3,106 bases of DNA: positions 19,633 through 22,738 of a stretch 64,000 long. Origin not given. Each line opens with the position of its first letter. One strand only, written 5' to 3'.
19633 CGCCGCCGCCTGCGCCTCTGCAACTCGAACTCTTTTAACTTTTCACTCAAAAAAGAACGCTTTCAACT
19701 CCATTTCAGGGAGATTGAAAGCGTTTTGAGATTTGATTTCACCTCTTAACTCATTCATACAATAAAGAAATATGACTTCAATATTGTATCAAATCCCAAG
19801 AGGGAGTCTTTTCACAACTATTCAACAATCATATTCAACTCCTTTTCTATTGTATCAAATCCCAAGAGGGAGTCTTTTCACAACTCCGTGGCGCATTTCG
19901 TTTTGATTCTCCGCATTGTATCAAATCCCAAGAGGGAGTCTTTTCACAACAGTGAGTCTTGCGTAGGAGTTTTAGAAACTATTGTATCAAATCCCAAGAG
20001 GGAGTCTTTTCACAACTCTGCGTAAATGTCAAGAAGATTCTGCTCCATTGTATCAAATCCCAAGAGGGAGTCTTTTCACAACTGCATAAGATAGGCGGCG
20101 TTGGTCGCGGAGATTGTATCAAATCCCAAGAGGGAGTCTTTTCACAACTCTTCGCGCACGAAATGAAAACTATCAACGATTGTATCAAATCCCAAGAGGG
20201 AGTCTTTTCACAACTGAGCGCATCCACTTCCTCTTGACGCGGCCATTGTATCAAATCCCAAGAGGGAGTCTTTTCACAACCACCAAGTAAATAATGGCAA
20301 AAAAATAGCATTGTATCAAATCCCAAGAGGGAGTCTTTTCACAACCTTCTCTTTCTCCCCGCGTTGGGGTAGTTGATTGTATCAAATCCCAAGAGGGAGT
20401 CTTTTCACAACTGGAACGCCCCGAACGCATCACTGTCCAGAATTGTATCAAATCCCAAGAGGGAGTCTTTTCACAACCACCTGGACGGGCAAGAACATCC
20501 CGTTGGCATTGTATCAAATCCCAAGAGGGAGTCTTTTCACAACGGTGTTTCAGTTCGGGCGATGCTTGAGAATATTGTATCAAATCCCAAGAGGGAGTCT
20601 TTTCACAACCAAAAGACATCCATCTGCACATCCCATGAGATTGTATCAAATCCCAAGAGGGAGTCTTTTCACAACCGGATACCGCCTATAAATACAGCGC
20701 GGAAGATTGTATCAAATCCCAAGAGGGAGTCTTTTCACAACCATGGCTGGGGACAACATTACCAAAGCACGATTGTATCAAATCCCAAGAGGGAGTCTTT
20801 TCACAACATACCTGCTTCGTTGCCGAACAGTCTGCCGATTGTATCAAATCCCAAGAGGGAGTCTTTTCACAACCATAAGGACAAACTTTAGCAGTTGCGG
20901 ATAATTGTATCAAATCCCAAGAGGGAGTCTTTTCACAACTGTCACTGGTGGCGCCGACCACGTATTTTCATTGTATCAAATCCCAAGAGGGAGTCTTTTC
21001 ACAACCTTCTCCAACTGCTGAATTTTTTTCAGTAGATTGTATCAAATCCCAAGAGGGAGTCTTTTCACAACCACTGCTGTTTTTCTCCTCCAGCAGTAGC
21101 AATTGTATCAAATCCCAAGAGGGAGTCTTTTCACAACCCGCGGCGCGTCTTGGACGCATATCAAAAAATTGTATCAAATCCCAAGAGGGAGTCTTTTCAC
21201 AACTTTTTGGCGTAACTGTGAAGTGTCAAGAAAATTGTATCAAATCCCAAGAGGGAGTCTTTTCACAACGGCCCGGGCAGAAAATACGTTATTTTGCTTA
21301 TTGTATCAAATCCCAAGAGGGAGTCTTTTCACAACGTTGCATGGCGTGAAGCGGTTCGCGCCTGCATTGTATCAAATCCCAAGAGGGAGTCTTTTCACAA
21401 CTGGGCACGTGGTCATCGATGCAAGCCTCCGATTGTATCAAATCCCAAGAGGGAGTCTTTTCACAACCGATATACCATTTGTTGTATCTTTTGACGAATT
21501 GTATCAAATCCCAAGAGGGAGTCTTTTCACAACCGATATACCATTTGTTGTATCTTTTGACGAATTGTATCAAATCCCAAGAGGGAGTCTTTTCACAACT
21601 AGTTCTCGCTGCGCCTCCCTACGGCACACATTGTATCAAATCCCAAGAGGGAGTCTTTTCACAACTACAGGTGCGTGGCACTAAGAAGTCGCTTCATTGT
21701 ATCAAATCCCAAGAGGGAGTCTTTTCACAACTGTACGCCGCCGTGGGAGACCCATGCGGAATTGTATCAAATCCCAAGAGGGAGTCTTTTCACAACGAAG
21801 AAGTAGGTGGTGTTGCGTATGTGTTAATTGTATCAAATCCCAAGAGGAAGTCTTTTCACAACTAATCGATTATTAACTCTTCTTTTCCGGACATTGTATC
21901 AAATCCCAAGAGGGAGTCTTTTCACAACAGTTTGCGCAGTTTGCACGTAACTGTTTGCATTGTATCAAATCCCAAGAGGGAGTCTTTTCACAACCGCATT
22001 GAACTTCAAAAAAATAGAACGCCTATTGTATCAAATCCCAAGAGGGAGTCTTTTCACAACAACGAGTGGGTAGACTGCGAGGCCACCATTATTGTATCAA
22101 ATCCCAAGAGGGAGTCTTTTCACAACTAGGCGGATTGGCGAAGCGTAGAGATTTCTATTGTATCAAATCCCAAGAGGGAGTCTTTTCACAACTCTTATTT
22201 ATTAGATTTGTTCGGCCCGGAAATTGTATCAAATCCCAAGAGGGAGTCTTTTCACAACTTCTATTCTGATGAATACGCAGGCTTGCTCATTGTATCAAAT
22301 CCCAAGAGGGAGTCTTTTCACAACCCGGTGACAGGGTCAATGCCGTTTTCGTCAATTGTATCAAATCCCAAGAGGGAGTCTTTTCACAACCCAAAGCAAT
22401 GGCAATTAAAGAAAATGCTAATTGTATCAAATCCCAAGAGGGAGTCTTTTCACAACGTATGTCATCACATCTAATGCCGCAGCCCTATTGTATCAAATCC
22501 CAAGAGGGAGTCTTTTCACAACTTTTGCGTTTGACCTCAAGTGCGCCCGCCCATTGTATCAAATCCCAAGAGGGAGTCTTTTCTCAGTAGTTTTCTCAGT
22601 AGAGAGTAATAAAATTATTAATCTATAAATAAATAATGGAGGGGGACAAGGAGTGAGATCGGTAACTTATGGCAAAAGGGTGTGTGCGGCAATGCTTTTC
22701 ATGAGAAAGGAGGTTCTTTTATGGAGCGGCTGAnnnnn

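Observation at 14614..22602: Complete type II-C CRISPR-Cas9 locus with a large (1230-aa) Cas9, wedged between tkt and leuS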

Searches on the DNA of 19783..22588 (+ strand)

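Call 21: search_dna_similar(query=window:19783-22588:+, collection=phages, mode=distant, max_evalue=10, max_rows=30)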
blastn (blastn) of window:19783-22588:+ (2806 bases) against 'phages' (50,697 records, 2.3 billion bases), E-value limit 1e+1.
Records with a match: 2; places in all: 2; records where one place covers at least 80% of the query: 0.
Best place of each record, by identity: 80-90% 2.
By first word of the organism name: Ralstonia 2.
By host as written in the record: Ralstonia solanacearum 2.
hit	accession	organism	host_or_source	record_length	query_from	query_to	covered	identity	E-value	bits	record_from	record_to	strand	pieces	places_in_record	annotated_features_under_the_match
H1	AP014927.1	Ralstonia phage RSF1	Ralstonia solanacearum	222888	2553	2585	1%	88.2%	3e+0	41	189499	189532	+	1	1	hypothetical protein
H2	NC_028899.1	Ralstonia phage RSF1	Ralstonia solanacearum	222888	2553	2585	1%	88.2%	3e+0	41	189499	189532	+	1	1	hypothetical protein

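Call 68: search_dna_similar(query=window:19783-22588:+, collection=plasmids, mode=distant, max_evalue=1, max_rows=10)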
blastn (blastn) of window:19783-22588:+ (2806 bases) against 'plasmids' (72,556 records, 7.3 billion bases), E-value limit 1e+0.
Records with a match: 1; places in all: 1; records where one place covers at least 80% of the query: 0.
Best place of each record, by identity: 80-90% 1.
By first word of the organism name: Natronobeatus 1.
By predicted mobility (MOB-suite, as given by PLSDB): non-mobilizable 1.
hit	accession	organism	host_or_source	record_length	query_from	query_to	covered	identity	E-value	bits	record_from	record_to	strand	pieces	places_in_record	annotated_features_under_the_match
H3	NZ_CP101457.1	Natronobeatus ordinarius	cell culture,sediment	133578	1553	1591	1%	87.2%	6e-2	49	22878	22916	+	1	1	hypothetical protein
